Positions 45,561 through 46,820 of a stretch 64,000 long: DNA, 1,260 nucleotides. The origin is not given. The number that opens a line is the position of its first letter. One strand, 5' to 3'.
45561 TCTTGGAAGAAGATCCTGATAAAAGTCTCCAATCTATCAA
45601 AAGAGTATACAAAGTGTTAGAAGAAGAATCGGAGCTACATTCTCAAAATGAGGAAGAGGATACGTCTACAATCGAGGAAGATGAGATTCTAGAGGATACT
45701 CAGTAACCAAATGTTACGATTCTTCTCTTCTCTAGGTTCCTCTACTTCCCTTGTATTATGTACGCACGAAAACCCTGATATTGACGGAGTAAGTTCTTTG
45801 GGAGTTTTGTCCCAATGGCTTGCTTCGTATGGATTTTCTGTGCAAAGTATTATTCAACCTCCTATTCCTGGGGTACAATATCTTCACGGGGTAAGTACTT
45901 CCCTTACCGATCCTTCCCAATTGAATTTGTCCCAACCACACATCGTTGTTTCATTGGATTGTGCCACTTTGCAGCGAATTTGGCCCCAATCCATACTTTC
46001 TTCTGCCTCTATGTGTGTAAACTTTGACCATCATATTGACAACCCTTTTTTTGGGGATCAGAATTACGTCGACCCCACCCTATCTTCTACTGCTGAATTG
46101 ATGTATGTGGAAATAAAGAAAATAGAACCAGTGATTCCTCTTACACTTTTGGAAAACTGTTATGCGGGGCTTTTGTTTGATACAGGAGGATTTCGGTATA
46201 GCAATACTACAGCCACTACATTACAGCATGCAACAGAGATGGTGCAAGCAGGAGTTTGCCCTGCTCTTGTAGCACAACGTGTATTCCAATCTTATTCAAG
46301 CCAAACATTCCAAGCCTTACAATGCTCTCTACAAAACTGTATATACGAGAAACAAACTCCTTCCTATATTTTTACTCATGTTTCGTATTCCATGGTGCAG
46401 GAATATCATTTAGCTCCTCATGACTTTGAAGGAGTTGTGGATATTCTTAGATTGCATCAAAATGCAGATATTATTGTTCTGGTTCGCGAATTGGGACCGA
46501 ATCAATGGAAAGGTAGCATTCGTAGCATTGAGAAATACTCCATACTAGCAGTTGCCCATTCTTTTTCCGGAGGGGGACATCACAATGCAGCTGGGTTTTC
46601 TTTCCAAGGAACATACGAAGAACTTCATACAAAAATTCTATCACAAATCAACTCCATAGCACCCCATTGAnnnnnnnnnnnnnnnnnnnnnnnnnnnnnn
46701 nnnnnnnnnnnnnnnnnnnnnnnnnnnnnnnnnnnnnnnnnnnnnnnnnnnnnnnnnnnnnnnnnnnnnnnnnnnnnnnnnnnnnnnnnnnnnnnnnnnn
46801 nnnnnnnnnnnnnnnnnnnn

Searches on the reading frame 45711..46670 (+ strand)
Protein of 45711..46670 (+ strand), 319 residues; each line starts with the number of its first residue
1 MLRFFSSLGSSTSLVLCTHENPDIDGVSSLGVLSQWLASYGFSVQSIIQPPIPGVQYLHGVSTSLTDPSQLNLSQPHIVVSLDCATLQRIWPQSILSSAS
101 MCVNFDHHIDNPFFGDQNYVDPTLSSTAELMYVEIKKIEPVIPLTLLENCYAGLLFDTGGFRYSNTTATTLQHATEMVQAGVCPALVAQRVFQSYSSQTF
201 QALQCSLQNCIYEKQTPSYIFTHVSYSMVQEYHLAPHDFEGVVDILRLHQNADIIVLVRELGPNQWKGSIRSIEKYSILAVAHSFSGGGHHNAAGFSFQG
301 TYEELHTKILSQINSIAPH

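Call 19: search_protein_families(library=pfam, proteins=[window:45711-46670:+], max_evalue=0.01)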
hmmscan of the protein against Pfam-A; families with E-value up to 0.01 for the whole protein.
window:45711-46670:+ (319 aa): 2 families
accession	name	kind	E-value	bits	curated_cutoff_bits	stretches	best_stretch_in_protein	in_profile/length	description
PF01368.27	DHH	-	2.8e-10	41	28.1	1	15-153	3-124/125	DHH family, N-terminal domain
PF02272.25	DHHA1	-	8.4e-10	39.5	25.9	1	233-315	12-98/102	DHHA1 domain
